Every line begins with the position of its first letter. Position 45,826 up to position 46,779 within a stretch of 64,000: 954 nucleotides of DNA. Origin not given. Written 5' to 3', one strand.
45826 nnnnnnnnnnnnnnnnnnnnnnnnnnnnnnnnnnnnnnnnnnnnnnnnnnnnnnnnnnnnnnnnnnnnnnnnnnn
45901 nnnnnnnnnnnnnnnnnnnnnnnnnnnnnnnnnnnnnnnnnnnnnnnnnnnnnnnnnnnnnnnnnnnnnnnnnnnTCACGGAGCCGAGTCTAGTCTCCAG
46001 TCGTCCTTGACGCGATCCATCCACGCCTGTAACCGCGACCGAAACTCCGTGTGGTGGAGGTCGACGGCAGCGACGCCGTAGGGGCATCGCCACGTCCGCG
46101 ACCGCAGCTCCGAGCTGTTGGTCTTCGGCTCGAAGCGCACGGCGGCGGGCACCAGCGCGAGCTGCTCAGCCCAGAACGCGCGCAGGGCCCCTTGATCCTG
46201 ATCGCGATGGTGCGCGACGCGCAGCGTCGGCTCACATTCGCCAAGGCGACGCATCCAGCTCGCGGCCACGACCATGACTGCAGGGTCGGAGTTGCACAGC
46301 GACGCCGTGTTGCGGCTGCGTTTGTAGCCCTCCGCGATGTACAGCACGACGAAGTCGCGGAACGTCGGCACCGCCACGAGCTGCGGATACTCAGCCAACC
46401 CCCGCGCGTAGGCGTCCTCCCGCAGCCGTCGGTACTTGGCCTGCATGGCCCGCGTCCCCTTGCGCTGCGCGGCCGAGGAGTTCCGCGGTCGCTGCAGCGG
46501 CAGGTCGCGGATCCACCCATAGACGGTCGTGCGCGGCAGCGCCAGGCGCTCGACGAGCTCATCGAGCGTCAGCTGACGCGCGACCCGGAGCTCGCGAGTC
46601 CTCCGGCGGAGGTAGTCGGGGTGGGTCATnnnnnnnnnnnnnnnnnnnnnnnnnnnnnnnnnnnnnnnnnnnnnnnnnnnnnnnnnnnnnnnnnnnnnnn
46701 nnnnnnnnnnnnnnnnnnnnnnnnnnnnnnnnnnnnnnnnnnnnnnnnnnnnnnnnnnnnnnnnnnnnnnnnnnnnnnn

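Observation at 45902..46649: SOS-boxed HTH/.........-like gene fused to tRNA-Pro and carrying its promoter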

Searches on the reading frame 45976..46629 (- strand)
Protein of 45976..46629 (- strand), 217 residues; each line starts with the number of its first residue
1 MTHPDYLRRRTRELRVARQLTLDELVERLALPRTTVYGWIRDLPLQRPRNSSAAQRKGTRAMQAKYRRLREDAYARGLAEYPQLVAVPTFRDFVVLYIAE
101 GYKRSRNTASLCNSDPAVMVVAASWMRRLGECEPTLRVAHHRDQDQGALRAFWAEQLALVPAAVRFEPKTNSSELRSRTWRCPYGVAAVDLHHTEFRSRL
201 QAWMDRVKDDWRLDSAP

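Call 4: search_protein_families(library=pfam, proteins=[window:45976-46629:-], max_evalue=10)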
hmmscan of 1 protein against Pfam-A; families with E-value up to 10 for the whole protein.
window:45976-46629:- (217 aa): 3 families
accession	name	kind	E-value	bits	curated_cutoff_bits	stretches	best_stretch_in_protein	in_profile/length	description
PF13518.12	HTH_28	-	0.0039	17.7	25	1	15-42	8-35/52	Helix-turn-helix domain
PF12728.13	HTH_17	-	0.021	15.5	27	1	20-42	2-24/51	Helix-turn-helix domain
PF09339.16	HTH_IclR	-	0.022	14.9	22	1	18-38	17-37/52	IclR helix-turn-helix domain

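Call 5: search_protein_families(library=ncbifam, proteins=[window:45976-46629:-], max_evalue=10)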
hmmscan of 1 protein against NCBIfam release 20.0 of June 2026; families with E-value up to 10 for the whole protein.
window:45976-46629:- (217 aa): 2 families
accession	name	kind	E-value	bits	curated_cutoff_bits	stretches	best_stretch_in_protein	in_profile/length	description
NF047737.1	antiphage_MADS1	equivalog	0.052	13.8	80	1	18-41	2-25/49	methylation-associated defense system helix-turn-helix domain-containing protein MAD1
TIGR01764.1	excise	domain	0.086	13.2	28.8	1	20-42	2-24/49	excisionase family DNA-binding protein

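Call 6: search_solved_structures(query=window:45976-46629:-, max_evalue=10)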
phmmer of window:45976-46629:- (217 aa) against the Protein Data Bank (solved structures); distinct sequences matched with E-value up to 10: 0.

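Call 7: find_homologous_proteins(query=window:45976-46629:-)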
Query window:45976-46629:- (217 aa): 926 proteins with E <= 0.001 among 2619 candidates; the best 120 are listed.
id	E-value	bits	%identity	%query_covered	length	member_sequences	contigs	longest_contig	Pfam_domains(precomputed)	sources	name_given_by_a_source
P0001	1.0e-140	485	100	100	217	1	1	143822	-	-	-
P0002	2.5e-97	343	73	98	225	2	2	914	-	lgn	-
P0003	2.7e-87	310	67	97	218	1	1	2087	-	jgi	jgi:hypothetical protein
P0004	1.9e-86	307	63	97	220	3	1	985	-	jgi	jgi:hypothetical protein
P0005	4.7e-86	306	65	97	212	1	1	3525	-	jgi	jgi:transcriptional regulator with XRE-family HTH domain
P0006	1.4e-85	305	64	97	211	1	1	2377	-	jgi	jgi:transposase-like protein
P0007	2.1e-85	304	65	97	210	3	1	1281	-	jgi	jgi:hypothetical protein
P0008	7.2e-85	302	64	97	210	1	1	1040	-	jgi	jgi:hypothetical protein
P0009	8.9e-84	299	64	97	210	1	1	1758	-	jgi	jgi:hypothetical protein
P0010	2.2e-83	297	62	97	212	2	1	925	-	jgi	jgi:transcriptional regulator with XRE-family HTH domain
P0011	3.6e-83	297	61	100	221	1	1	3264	-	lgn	-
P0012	3.9e-83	297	60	99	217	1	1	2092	-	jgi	jgi:hypothetical protein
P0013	5.1e-83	296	62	97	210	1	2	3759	-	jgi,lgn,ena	-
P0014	5.2e-83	296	61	100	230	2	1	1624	-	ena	-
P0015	5.8e-83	296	63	97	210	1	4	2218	-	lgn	-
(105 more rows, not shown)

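Call 11: find_related_loci(query=A1, collection=genome_contigs, flank=4000)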
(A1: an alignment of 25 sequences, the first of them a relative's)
Query A1 (217 aa) in genome_contigs; peptide patterns used: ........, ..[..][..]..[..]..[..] (x = any residue, [..] = any of these).
175 stretches matched a pattern; 121 encode a relative of the query (tblastn E <= 1e-3); the best 80 are kept; 80 distinct loci.
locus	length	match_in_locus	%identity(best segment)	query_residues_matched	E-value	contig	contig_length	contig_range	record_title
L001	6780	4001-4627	65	1-211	3e-87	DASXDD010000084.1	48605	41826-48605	MAG TPA_asm: Solirubrobacteraceae bacterium isolate SMAG_U5077 k141_4111111, whole genome shotgun sequence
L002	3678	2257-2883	64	1-211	1e-86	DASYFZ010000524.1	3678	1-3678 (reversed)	MAG TPA_asm: Solirubrobacteraceae bacterium isolate SMAG_U4199 k141_1498227, whole genome shotgun sequence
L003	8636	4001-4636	60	1-212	2e-85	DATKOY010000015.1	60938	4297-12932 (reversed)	MAG TPA_asm: Solirubrobacteraceae bacterium isolate SMAG_U14777 k141_3859340, whole genome shotgun sequence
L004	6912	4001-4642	62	1-216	2e-84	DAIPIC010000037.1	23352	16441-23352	MAG TPA_asm: Solirubrobacteraceae bacterium isolate CTOTU3112 NODE_243_length_23352_cov_5.269434, whole genome shotgun s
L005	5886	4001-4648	57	1-216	5e-80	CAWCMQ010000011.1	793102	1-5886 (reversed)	MAG: uncultured Solirubrobacterales bacterium isolate MFD05502.bin.1.211 genome assembly, contig: contig_38007, whole ge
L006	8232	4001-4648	57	1-216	7e-79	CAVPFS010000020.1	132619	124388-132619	MAG: uncultured Solirubrobacterales bacterium isolate MFD10064.bin.2.112 genome assembly, contig: contig_19503, whole ge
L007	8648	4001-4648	56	1-216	1e-77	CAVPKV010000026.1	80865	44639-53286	MAG: uncultured Solirubrobacterales bacterium isolate MFD10064.bin.2.86 genome assembly, contig: contig_25353, whole gen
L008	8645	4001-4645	55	1-217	2e-76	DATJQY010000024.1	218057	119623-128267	MAG TPA_asm: Solirubrobacteraceae bacterium isolate SMAG_U14953 k141_951201, whole genome shotgun sequence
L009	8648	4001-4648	56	1-216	5e-76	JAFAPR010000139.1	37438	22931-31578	MAG: Solirubrobacterales bacterium isolate CP_BM_ER_43 BM_ER_k147_6993090, whole genome shotgun sequence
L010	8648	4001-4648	55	1-216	7e-76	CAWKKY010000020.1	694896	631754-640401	MAG: uncultured Solirubrobacterales bacterium isolate MFD05502.bin.1.146 genome assembly, contig: contig_9194, whole gen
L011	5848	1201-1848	56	1-212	5e-75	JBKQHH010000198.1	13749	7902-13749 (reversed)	MAG: Solirubrobacteraceae bacterium isolate MHr3G3H3I__bin_89 MHr3G3H3I_000000311289, whole genome shotgun sequence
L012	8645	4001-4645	55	1-211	5e-75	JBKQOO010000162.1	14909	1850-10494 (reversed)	MAG: Solirubrobacteraceae bacterium isolate LASYr2D2E2F__bin_96 LASYr2D2E2F_000000220692, whole genome shotgun sequence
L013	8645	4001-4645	54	1-211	6e-74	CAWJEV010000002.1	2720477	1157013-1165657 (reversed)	MAG: uncultured Solirubrobacterales bacterium isolate MFD09222.bin.1.130 genome assembly, contig: contig_41420, whole ge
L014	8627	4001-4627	59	1-211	9e-74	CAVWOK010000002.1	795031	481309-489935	MAG: uncultured Solirubrobacterales bacterium isolate MFD09603.bin.1.340 genome assembly, contig: contig_11266, whole ge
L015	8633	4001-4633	59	1-211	9e-74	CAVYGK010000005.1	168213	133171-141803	MAG: uncultured Solirubrobacterales bacterium isolate MFD01248.bin.2.66 genome assembly, contig: contig_20744, whole gen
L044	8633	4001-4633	47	1-211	2e-65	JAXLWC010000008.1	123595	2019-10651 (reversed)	MAG: Anaerolineae bacterium isolate STL-CHL13 C2.29.fa-8, whole genome shotgun sequence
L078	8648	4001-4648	41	1-215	9e-54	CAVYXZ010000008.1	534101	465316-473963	MAG: uncultured Chloroflexia bacterium isolate MFD05684.bin.2.88 genome assembly, contig: contig_36329, whole genome sho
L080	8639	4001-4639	40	1-211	2e-52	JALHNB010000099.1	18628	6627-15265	MAG: Anaerolineae bacterium isolate Bin_50_3 c_000000012016, whole genome shotgun sequence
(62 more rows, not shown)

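Call 16: predict_structure(alignment_id=A1)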
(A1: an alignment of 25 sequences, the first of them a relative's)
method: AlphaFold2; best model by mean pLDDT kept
length: 217 residues; sequences in the alignment: 25
mean_pLDDT: 87.9   pTM: 0.66
mean pLDDT of the five models: 87.9, 87.7, 86.8, 84.8, 84.2
residues with pLDDT >= 90: 144; 70-90: 48; 50-70: 24; < 50: 1
segments of 3 or more residues with pLDDT < 50: none
pLDDT, mean of each block of 10 residues (from residue 1): 87 92 93 94 73 77 91 97 96 94 86 93 95 92 90 94 87 59 87 94 94 59
secondary structure, 60 per line:
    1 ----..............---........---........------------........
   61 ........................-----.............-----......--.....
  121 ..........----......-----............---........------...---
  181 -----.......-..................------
elements in order: H5-18 H22-29 H33-40 H53-84 H90-100 E108-113 H116-130 E135-140 H146-157 E164-168 E186-192 H194-211

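Call 19: fold_search(model_id=the predicted structure, library=pdb)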
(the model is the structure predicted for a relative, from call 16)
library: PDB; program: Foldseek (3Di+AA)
matches with E <= 10: 673; with E <= 0.001: 0
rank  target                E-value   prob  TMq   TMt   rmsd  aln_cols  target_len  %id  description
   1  6iki_B                4.5e-02  0.91  0.27  0.38   6.2       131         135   13  Crystal structure of YfiB(W55L) (released 2019-03-13)
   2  5u1h_C                6.9e-02  0.85  0.24  0.36   6.6       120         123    9  Crystal structure of the C-terminal peptidoglycan binding domain of OprF (PA1777) from Pseudomonas aeruginosa (released 2017-01-11)
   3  6iki_A                1.1e-01  0.91  0.29  0.41   5.6       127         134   11  Crystal structure of YfiB(W55L) (released 2019-03-13)
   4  6x62_N                1.2e-01  0.54  0.24  0.32   6.6       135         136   15  Legionella pneumophila Dot T4SS OMC (released 2020-09-30)
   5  6ikj_A                1.2e-01  0.84  0.28  0.40   7.1       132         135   11  Crystal structure of YfiB(F48S) (released 2019-03-13)
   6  2hqs_G                1.3e-01  0.51  0.21  0.33   7.5       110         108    7  Crystal structure of TolB/Pal complex (released 2007-04-03)
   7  6jfw_A                1.5e-01  0.77  0.28  0.38   6.1       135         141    7  Crystal structure of PA0833 periplasmic domain from Pseudomonas aeruginosa reveals an unexpected enlarged peptidoglyca (released 2019-03-20)
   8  5u1h_A                1.5e-01  0.75  0.23  0.35   6.0       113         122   10  Crystal structure of the C-terminal peptidoglycan binding domain of OprF (PA1777) from Pseudomonas aeruginosa (released 2017-01-11)
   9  1vh8_A                1.7e-01  0.91  0.24  0.32   4.8        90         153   16  Crystal structure of a 2C-methyl-D-erythritol 2,4-cyclodiphosphate synthase (released 2003-12-30)
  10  1vh8_B                1.8e-01  0.91  0.24  0.32   4.8        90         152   16  Crystal structure of a 2C-methyl-D-erythritol 2,4-cyclodiphosphate synthase (released 2003-12-30)
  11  4zhv_A                1.8e-01  0.84  0.30  0.42   6.7       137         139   12  Crystal structure of a bacterial signalling protein (released 2016-04-27)
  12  1yqn                  1.9e-01  0.82  0.22  0.28   5.3        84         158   15  E. coli ispF double mutant (released 2005-07-12)
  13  3f0g_C                1.9e-01  0.72  0.21  0.28   5.5        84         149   20  Co-crystal structure of 2C-methyl-D-erythritol 2,4-cyclodiphosphate synthase with CMP (released 2008-11-04)
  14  5akm_F                2.1e-01  0.89  0.27  0.32   7.2       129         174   12  THE CRYSTAL STRUCTURE OF I-DMOI G20S IN COMPLEX WITH ITS TARGET DNA IN THE PRESENCE OF 2MM MG (released 2015-06-17)
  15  3ke1_B                2.2e-01  0.80  0.23  0.31   5.5        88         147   20  Crystal structure of 2C-methyl-D-erythritol 2,4-cyclodiphosphate synthase from Burkholderia pseudomallei in complex wi (released 2009-11-10)
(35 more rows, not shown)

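Call 22: search_solved_structures(query=A1, max_evalue=10, show_alignments=3)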
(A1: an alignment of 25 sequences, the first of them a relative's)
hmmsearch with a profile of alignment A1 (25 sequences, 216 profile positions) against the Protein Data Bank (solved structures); distinct sequences matched with E-value up to 10: 11.
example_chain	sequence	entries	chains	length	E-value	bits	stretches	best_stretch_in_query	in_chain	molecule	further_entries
1b24_A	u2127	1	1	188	0.13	15.2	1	95-135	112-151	Homing endonuclease I-DmoI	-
5o6g_A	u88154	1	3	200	0.13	15.2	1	95-135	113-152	Homing endonuclease I-DmoI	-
5akm_A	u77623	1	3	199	0.14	15.1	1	95-135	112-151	HOMING ENDONUCLEASE I-DMOI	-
2vs7_A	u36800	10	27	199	0.14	15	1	95-135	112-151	HOMING ENDONUCLEASE I-DMOI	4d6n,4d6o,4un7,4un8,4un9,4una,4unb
4un7_G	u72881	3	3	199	0.14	15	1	95-135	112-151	HOMING ENDONUCLEASE I-DMOI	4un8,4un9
2vs8_A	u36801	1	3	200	0.14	15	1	95-135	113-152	HOMING ENDONUCLEASE I-DMOI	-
5o6i_A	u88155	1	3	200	0.14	15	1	95-135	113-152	Homing endonuclease I-DmoI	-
7uek_A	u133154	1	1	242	0.25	14.2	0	106-152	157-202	OT3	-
2lvs_A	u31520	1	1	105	0.4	13.6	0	18-46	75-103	Putative uncharacterized protein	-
8ccr_A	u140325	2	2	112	1.5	11.7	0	60-92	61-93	4D2 (mutant T19D)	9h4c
7ah0_A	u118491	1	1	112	1.7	11.5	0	60-92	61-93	4D2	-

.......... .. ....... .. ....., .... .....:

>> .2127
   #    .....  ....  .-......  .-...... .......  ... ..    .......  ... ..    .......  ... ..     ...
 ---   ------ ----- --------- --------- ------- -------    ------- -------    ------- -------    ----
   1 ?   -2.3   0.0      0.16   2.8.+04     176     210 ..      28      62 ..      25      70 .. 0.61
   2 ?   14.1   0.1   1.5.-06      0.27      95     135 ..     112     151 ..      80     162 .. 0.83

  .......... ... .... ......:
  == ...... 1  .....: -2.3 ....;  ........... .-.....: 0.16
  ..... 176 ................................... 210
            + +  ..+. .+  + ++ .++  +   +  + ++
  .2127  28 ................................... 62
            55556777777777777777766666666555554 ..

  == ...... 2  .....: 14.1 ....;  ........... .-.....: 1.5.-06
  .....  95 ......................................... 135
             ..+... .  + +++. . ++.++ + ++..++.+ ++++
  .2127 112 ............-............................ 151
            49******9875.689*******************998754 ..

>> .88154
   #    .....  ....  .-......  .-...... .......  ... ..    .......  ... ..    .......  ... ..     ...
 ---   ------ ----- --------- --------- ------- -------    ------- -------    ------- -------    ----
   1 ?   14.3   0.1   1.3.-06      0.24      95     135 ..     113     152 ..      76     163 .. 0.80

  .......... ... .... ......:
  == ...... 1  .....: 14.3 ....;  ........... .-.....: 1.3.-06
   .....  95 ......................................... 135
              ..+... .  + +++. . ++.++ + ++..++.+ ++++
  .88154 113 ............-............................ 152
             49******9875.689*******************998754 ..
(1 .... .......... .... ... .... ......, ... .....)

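Call 26: fold_search(model_id=the predicted structure, library=viral)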
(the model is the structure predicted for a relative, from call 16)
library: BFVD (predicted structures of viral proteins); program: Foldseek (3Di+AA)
matches with E <= 10: 693; with E <= 0.001: 0
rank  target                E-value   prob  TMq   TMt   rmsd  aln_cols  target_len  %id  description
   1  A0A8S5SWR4            3.4e-02  0.72  0.20  0.17  12.1       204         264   11  Endonuclease [Siphoviridae sp. ctZHD14]
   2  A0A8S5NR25            3.7e-02  0.89  0.29  0.21   9.9       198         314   13  Endonuclease [Siphoviridae sp. ct5op20]
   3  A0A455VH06            5.4e-02  0.82  0.29  0.20  13.1       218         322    9  (no name in the UniProt tables at hand)
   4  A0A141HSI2            8.3e-02  0.18  0.18  0.17  25.9       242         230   12  (no name in the UniProt tables at hand)
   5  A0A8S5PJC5            9.3e-02  0.93  0.30  0.17  12.6       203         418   11  HAD domain protein [Myoviridae sp. ctsK93]
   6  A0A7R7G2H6            1.1e-01  0.63  0.24  0.18   8.9       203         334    8  (no name in the UniProt tables at hand)
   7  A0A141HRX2            1.1e-01  0.28  0.17  0.23  19.3       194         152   10  (no name in the UniProt tables at hand)
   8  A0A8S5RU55            1.7e-01  0.94  0.25  0.05   4.6       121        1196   14  (no name in the UniProt tables at hand)
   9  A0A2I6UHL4            1.9e-01  0.99  0.30  0.05   3.8       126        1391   13  (no name in the UniProt tables at hand)
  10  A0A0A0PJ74            2.3e-01  0.96  0.27  0.06   3.9       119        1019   17  Putative intein containing helicase/endonuclease protein [Bacillus phage Bp8p-T]
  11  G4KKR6                2.3e-01  0.35  0.23  0.17  17.3       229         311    7  (no name in the UniProt tables at hand)
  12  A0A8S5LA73            2.4e-01  0.23  0.19  0.13  19.9       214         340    9  Endonuclease-like protein [Myoviridae sp. ctPuP5]
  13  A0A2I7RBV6            3.0e-01  0.18  0.23  0.21  22.3       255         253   10  (no name in the UniProt tables at hand)
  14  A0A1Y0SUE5            3.5e-01  0.96  0.26  0.30   4.3        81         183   12  Uncharacterized protein [Pseudomonas phage Skulduggery]
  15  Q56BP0                3.7e-01  0.16  0.20  0.27  11.6       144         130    8  Uncharacterized protein [Escherichia phage RB43]
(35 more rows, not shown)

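Call 32: search_protein_families(library=pfam, proteins=[L078:3484-3957:+, L044:3417-3896:+, L080:2698-3936:+, L044:4960-5949:+, L044:6346-7167:-], max_evalue=0.001)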
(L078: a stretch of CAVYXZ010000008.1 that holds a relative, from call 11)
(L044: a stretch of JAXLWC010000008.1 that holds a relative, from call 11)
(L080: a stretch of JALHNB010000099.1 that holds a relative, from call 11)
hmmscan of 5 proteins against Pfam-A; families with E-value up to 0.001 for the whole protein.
L078:3484-3957:+ (157 aa): 1 family
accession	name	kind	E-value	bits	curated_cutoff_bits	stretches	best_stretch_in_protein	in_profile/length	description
PF05991.17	NYN_YacP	-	2.2e-15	57.5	24.6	1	4-123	2-129/166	YacP-like NYN domain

L044:3417-3896:+ (159 aa): 1 family
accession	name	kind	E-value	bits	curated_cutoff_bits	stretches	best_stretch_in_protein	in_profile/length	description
PF05991.17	NYN_YacP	-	2.3e-13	50.9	24.6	1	4-137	2-143/166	YacP-like NYN domain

L080:2698-3936:+ (412 aa): 2 families
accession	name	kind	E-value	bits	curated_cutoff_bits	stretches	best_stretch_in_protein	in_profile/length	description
PF05685.18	Uma2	-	8e-19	68.2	27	1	263-406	27-171/172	Putative restriction endonuclease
PF05991.17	NYN_YacP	-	4.6e-10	40.2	24.6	1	4-122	2-128/166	YacP-like NYN domain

L044:4960-5949:+ (329 aa): 1 family
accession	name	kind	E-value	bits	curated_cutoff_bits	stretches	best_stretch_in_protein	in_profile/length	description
PF13936.12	HTH_38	-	4.4e-06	26.8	27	0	281-308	3-30/44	Helix-turn-helix domain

L044:6346-7167:- (273 aa): 3 families
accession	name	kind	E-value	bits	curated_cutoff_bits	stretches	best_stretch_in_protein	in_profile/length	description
PF13462.12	Thioredoxin_4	-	1.4e-36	126.6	23.2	1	99-261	3-165/165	Thioredoxin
PF01323.26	DSBA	-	2.7e-18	66.9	25.6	1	112-259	1-190/191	DSBA-like thioredoxin domain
PF13098.12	Thioredoxin_2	-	1.8e-05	25.4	27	1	112-258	8-103/104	Thioredoxin-like domain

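Call 39: search_protein_families(library=phrogs, alignment_id=A1, max_evalue=1)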
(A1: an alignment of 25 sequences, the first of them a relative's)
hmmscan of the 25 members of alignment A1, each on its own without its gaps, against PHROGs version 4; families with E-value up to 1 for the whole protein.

A. member 1, P0001 (217 aa): 4 families
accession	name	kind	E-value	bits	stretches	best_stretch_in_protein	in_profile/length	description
phrog_8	-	transcription regulation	0.18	12.2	1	9-42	79-112/346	transcriptional regulator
phrog_7545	-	DNA, RNA and nucleotide metabolism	0.24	12.6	1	12-67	11-57/160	HNH endonuclease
phrog_756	-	DNA, RNA and nucleotide metabolism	0.29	12.1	1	1-39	1-39/166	DNA binding protein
phrog_20223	-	unknown function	0.57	10.8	1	16-56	14-54/215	-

B. families by the number of members that match (of 25 scanned): 52 families (the first 25 are shown)
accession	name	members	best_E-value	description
phrog_8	-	22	0.00073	transcriptional regulator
phrog_17819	-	21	0.00015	-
phrog_66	-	21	0.052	excisionase and transcriptional regulator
phrog_151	-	20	0.00063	transposase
phrog_756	-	15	0.00031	DNA binding protein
phrog_3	-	14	0.0017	transcriptional repressor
phrog_7545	-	12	0.00048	HNH endonuclease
phrog_2907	-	9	0.015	excisionase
phrog_20223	-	8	0.04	-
phrog_664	-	6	0.0042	DNA binding protein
phrog_8446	-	6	0.021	HNH endonuclease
phrog_2422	-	6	0.039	transposase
phrog_8794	-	6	0.097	sigma factor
phrog_17821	-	5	0.0082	HTH DNA binding protein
phrog_8397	-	5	0.034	CsrA-like regulator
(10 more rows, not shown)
